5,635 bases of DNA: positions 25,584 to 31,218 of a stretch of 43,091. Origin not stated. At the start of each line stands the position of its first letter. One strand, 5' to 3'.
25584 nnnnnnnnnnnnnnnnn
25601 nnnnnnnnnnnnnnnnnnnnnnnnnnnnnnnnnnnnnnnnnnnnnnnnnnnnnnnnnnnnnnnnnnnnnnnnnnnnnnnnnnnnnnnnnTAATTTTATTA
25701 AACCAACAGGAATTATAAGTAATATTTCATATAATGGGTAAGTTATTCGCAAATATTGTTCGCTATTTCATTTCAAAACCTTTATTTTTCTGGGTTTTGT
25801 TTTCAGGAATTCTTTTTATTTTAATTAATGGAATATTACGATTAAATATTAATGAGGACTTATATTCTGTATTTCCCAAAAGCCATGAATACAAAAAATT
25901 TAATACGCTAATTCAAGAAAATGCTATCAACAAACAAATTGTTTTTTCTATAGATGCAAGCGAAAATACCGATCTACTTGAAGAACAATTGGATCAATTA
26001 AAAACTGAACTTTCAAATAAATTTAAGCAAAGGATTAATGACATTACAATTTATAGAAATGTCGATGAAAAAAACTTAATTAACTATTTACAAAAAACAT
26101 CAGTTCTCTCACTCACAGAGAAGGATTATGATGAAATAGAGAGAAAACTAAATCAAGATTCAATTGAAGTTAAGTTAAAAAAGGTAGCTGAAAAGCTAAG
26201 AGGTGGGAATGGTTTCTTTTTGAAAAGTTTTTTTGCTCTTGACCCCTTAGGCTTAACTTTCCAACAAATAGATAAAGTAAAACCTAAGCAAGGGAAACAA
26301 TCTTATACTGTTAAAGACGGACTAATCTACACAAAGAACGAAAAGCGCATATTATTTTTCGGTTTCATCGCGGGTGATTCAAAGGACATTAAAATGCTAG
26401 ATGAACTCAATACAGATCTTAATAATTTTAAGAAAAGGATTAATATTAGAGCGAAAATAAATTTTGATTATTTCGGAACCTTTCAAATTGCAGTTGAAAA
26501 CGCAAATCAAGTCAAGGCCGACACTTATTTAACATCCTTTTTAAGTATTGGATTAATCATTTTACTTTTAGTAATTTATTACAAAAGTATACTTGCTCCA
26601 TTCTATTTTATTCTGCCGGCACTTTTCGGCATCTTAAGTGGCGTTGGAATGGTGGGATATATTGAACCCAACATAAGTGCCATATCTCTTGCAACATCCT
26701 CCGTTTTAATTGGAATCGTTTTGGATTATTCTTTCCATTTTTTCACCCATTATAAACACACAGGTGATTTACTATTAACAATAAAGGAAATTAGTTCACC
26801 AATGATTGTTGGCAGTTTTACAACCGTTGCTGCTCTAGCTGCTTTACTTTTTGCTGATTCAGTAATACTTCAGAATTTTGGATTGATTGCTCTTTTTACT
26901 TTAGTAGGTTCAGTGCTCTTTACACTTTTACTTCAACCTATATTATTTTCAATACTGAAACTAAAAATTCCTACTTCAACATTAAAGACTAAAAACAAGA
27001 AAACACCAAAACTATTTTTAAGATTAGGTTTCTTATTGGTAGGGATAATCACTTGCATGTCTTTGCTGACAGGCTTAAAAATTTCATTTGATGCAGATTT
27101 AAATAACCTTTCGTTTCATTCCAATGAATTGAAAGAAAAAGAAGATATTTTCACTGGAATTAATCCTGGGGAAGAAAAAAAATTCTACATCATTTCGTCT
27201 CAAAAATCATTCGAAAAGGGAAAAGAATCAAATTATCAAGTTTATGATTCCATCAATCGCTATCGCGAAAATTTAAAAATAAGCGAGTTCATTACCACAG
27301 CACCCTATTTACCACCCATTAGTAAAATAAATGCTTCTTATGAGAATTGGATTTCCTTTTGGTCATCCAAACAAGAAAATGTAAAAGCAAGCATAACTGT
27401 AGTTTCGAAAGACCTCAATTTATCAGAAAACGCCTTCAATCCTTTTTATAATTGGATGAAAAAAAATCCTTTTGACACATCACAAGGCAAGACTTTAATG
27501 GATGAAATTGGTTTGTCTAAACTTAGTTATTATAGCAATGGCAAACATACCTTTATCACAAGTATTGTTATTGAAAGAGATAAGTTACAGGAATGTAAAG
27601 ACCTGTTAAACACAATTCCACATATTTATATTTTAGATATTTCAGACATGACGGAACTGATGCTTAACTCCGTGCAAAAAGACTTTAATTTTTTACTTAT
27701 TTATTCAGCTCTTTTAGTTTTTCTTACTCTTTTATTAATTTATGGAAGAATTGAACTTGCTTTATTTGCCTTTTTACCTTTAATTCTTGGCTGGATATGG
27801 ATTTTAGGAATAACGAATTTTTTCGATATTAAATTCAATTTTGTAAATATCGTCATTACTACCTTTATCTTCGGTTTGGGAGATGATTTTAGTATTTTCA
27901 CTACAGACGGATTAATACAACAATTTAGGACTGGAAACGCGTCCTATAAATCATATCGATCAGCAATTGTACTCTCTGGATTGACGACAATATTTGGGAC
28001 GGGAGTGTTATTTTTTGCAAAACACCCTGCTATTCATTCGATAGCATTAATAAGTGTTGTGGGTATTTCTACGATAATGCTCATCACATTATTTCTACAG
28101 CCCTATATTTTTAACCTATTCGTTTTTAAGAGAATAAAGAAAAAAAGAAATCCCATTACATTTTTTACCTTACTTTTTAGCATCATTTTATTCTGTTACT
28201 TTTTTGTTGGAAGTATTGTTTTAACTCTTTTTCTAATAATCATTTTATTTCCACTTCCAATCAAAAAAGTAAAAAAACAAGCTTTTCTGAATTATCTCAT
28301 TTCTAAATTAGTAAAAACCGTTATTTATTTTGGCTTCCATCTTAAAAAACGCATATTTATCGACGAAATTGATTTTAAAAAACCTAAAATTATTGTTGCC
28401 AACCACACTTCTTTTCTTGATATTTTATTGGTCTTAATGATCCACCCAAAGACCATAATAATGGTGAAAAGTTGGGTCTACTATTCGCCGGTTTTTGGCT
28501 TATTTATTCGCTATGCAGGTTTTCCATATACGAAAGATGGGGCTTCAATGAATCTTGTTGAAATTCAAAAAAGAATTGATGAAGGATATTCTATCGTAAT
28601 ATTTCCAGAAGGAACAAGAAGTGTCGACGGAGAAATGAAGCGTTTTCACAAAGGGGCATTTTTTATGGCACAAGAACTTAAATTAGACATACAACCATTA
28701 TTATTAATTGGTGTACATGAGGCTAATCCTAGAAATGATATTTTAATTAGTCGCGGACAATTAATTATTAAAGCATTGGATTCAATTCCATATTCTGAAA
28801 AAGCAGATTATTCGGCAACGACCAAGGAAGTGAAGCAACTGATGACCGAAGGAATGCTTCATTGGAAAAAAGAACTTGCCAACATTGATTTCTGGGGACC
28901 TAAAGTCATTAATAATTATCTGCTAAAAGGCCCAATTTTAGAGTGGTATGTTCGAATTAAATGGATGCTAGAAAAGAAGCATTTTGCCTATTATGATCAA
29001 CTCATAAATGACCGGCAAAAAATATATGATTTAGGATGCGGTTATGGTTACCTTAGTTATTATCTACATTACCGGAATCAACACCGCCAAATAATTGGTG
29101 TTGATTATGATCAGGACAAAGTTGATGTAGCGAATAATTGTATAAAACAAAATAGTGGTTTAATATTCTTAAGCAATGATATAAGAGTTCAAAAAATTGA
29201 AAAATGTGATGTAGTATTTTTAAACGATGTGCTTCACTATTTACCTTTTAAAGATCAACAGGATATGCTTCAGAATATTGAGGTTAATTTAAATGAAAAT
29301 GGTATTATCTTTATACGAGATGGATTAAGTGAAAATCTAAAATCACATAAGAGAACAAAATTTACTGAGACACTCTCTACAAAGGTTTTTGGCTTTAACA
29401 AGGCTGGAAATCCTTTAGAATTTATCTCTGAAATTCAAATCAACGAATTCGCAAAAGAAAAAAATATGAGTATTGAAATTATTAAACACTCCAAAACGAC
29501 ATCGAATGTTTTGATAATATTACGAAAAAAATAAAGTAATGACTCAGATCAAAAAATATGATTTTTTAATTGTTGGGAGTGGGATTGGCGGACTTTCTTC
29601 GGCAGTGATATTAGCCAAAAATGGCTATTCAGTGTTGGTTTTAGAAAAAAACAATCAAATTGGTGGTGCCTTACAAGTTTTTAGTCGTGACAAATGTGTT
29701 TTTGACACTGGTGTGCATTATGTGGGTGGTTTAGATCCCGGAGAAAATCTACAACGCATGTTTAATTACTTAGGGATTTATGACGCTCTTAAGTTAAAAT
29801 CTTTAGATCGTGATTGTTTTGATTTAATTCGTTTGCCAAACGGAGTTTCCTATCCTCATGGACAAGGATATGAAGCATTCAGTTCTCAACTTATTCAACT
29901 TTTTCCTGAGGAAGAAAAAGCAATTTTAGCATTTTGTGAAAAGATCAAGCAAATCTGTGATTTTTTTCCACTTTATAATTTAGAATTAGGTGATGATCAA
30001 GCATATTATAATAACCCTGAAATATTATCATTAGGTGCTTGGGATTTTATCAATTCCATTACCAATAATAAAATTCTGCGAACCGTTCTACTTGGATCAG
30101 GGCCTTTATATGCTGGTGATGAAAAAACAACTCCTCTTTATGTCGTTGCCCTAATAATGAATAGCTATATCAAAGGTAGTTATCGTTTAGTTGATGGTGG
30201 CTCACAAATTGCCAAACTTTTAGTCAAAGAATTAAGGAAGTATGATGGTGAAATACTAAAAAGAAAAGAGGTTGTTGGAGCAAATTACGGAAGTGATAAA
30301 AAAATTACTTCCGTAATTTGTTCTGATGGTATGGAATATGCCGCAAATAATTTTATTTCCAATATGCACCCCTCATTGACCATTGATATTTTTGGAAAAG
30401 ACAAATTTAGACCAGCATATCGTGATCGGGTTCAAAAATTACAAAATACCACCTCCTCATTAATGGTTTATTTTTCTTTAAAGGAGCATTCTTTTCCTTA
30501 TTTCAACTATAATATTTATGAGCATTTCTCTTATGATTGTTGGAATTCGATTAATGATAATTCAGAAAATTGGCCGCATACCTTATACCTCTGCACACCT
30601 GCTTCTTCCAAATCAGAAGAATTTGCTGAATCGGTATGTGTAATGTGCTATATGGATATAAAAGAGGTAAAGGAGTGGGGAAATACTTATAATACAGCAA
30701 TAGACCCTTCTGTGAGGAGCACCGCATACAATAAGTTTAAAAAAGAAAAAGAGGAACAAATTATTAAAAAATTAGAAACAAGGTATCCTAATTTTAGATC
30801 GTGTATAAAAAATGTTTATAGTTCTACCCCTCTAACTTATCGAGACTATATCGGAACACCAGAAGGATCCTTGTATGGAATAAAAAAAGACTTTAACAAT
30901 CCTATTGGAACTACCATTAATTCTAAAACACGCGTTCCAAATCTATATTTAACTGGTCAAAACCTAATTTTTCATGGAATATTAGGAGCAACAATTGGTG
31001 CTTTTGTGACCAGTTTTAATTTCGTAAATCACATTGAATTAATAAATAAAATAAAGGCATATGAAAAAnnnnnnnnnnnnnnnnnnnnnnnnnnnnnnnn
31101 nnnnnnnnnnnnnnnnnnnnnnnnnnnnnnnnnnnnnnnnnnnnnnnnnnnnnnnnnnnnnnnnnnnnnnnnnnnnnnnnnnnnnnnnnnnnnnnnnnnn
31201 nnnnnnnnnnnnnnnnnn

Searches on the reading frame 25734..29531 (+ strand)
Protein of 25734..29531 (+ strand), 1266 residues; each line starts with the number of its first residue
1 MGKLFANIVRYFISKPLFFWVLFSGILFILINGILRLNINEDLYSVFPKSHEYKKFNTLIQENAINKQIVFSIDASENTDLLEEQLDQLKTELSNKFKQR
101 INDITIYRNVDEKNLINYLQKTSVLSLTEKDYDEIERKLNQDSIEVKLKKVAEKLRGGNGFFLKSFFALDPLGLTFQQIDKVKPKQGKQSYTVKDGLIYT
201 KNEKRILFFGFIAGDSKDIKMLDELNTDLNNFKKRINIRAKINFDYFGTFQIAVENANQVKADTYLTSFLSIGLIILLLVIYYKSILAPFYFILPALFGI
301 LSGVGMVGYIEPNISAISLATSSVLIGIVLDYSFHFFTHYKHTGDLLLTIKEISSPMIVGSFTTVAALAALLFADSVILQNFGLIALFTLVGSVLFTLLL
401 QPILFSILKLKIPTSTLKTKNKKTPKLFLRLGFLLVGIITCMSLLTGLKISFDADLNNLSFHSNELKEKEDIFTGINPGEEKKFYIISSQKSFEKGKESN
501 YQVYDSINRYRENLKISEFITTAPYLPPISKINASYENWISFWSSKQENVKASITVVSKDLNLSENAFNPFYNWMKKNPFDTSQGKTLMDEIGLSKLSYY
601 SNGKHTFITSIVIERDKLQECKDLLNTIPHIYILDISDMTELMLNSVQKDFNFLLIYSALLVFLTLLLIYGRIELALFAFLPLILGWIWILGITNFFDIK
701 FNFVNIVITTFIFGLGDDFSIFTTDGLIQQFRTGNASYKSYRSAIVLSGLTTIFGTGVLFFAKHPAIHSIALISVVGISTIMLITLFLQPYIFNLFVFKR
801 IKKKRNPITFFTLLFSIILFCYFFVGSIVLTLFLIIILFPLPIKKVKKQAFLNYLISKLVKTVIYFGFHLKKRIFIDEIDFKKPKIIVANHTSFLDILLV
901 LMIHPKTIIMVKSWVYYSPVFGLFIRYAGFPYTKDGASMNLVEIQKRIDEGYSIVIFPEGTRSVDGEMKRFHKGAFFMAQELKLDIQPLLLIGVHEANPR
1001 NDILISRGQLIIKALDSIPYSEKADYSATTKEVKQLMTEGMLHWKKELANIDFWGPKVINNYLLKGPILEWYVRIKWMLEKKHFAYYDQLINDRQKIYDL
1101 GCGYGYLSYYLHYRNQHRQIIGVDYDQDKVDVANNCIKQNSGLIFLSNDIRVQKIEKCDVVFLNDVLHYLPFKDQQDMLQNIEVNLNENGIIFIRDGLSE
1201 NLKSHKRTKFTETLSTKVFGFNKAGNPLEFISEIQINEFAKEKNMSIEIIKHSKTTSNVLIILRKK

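Call 6: search_protein_families(library=ncbifam, proteins=[window:25734-29531:+], max_evalue=0.00001)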
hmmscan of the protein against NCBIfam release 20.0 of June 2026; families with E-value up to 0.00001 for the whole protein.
window:25734-29531:+ (1266 aa): 16 families
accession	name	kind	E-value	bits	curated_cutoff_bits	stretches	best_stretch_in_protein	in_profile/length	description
TIGR00921.1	2A067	subfamily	2.1e-26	92.2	351.9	2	643-793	575-731/733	hydrophobe/amphiphile efflux-3 (HAE3) family transporter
TIGR03480.1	HpnN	hypoth_equivalog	5.3e-21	74.3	751.85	2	649-792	712-855/862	hopanoid biosynthesis associated RND transporter like protein HpnN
TIGR00530.1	AGP_acyltrn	subfamily_domain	4.6e-19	68.5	102.95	1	878-991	11-129/130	1-acylglycerol-3-phosphate O-acyltransferase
NF006386.0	PRK08633.1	equivalog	2.1e-14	52.3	1221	1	812-1039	371-601/1147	acyl-[ACP]--phospholipid O-acyltransferase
TIGR00833.1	actII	subfamily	6.5e-13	47.9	874.7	1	643-802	167-338/910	MMPL family RND transporter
NF052553.1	LyOrLpactfOlsABRUA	equivalog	4.6e-10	39.1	300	1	830-970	13-155/263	lyso-ornithine lipid O-acyltransferase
TIGR00740.1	TIGR00740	equivalog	7e-10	39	193.3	1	1089-1198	49-163/239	carboxy-S-adenosyl-L-methionine synthase CmoA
NF045600.2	BstA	equivalog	3.6e-09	35.1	1400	1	646-798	282-441/903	sterol transporter cytoplasmic membrane protein BstA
NF002463.0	PRK01683.1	equivalog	6.8e-09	35.7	297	1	1093-1205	31-137/258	trans-aconitate 2-methyltransferase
TIGR02072.1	BioC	equivalog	1.8e-08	34.5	184.95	1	1093-1207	34-145/244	malonyl-ACP O-methyltransferase BioC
NF005959.0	PRK08043.1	equivalog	1.8e-08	33.1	886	1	873-993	17-139/719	bifunctional acyl-ACP--phospholipid O-acyltransferase/long-chain-fatty-acid--ACP ligase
NF052374.1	HopndTporHpnN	equivalog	1.7e-07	29.8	1100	1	656-792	719-853/858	hopanoid transporter HpnN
TIGR02021.1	BchM-ChlM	equivalog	5e-07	29.4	158.9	1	1095-1189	56-150/218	magnesium protoporphyrin IX methyltransferase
NF052552.1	LyOrLpactfOlsARHOCB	equivalog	9.3e-07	28.1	300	1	829-989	38-198/271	lyso-ornithine lipid O-acyltransferase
TIGR01983.1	UbiG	equivalog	1.9e-06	27.3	102.95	1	1073-1195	28-152/228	bifunctional 2-polyprenyl-6-hydroxyphenol methylase/3-demethylubiquinol 3-O-methyltransferase UbiG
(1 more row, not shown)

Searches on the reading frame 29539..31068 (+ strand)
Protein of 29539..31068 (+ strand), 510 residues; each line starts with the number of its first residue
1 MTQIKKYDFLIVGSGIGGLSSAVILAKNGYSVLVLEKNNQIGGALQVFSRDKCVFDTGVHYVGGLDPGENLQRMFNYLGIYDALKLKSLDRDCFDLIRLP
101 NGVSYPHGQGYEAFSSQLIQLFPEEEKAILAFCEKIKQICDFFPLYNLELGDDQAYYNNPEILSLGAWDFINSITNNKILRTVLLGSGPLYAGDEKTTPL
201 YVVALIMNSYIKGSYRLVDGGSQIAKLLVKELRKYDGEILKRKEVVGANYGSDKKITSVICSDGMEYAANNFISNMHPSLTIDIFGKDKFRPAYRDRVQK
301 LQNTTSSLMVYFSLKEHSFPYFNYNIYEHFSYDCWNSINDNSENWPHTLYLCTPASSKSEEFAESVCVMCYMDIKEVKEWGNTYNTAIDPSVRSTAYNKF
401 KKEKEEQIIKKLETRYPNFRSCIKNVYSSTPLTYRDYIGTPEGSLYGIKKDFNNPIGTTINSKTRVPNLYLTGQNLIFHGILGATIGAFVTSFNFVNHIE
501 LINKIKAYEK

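Call 3: search_protein_families(library=pfam, proteins=[window:29539-31068:+], max_evalue=0.01)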
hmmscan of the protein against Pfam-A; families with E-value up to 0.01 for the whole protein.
window:29539-31068:+ (510 aa): 11 families
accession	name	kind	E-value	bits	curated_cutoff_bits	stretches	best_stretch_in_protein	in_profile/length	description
PF13450.12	NAD_binding_8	-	1.4e-17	64.2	21.9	1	11-78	1-68/68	NAD(P)-binding Rossmann-like domain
PF01593.30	Amino_oxidase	-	1.8e-11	44.4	19.8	1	16-354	1-320/443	Flavin containing amine oxidoreductase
PF01266.30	DAO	-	1.9e-07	31.4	27.9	1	8-44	1-38/353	FAD dependent oxidoreductase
PF00890.30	FAD_binding_2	-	6.7e-07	29.3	20.4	1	8-46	1-39/414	FAD binding domain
PF12831.13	FAD_oxidored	-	2.9e-06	27.3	27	1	8-45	1-38/416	FAD dependent oxidoreductase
PF03486.20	HI0933_like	-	2.3e-05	24.4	50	1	8-47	2-41/244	HI0933-like protein Rossmann domain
PF01946.23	Thi4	-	0.00015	21.5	26.2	1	3-44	14-56/235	Thi4 family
PF01494.25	FAD_binding_3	-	0.00027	20.7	22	1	7-39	2-34/349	FAD binding domain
PF00070.33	Pyr_redox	-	0.00037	21.4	22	0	10-42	3-35/82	Pyridine nucleotide-disulphide oxidoreductase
PF13738.12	Pyr_redox_3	-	0.0011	18.7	30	1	10-57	1-48/305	Pyridine nucleotide-disulphide oxidoreductase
PF07992.20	Pyr_redox_2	-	0.0044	16.9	26.1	1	7-40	1-34/291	Pyridine nucleotide-disulphide oxidoreductase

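Call 4: search_protein_families(library=ncbifam, proteins=[window:29539-31068:+], max_evalue=0.01)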
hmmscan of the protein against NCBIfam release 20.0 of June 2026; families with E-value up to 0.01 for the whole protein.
window:29539-31068:+ (510 aa): 99 families (the best 25 are shown)
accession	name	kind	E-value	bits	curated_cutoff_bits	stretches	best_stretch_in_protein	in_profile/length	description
TIGR02733.1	desat_CrtD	equivalog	9.1e-34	117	549.7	2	9-93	4-87/492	C-3',4' desaturase CrtD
TIGR02730.1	carot_isom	equivalog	3.6e-28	98.6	586.9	1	7-476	1-468/493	carotenoid isomerase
NF045637.1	carotdesatCrtDProt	equivalog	1.7e-17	63.1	580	2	10-58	2-50/485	1-hydroxycarotenoid 3,4-desaturase CrtD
TIGR02734.1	crtI_fam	subfamily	4.4e-17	61.9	238.1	1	10-473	2-465/504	phytoene desaturase family protein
NF058655.1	CrtID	equivalog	1.3e-13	50.7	640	1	10-60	2-52/478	bifunctional phytoene desaturase/3,4-desaturase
NF042421.1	hydcarot_desat_CrtD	equivalog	1.6e-12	46.7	500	1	10-423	5-420/487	1-hydroxycarotenoid 3,4-desaturase CrtD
NF005560.0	PRK07233.1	equivalog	2e-11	43.4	252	1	9-86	3-78/435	hypothetical protein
NF045689.1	BCarotKetCrtO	equivalog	2.8e-11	42.7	1000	1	5-44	2-41/563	beta-carotene ketolase CrtO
NF004789.0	PRK06134.1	subfamily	9.8e-09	34.3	747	1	5-44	11-50/581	FAD-dependent oxidoreductase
TIGR03467.1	HpnE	equivalog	4.1e-08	32.9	283.05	1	10-62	2-56/430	hydroxysqualene dehydroxylase HpnE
NF009476.0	PRK12839.1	equivalog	6e-08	31.3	940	1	4-45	6-47/572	FAD-dependent oxidoreductase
TIGR02731.1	phytoene_desat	equivalog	9.5e-08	31.2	569.4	1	10-88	3-80/453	15-cis-phytoene desaturase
TIGR00031.1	UDP-GALP_mutase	equivalog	1.4e-07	30.8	303.75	1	6-45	1-40/378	UDP-galactopyranose mutase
NF009478.0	PRK12844.1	equivalog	3.1e-07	29.1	789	1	2-44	4-46/559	3-ketosteroid-delta-1-dehydrogenase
NF006021.0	PRK08163.1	equivalog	5.8e-07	28.8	459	1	5-42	4-41/398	3-hydroxybenzoate 6-monooxygenase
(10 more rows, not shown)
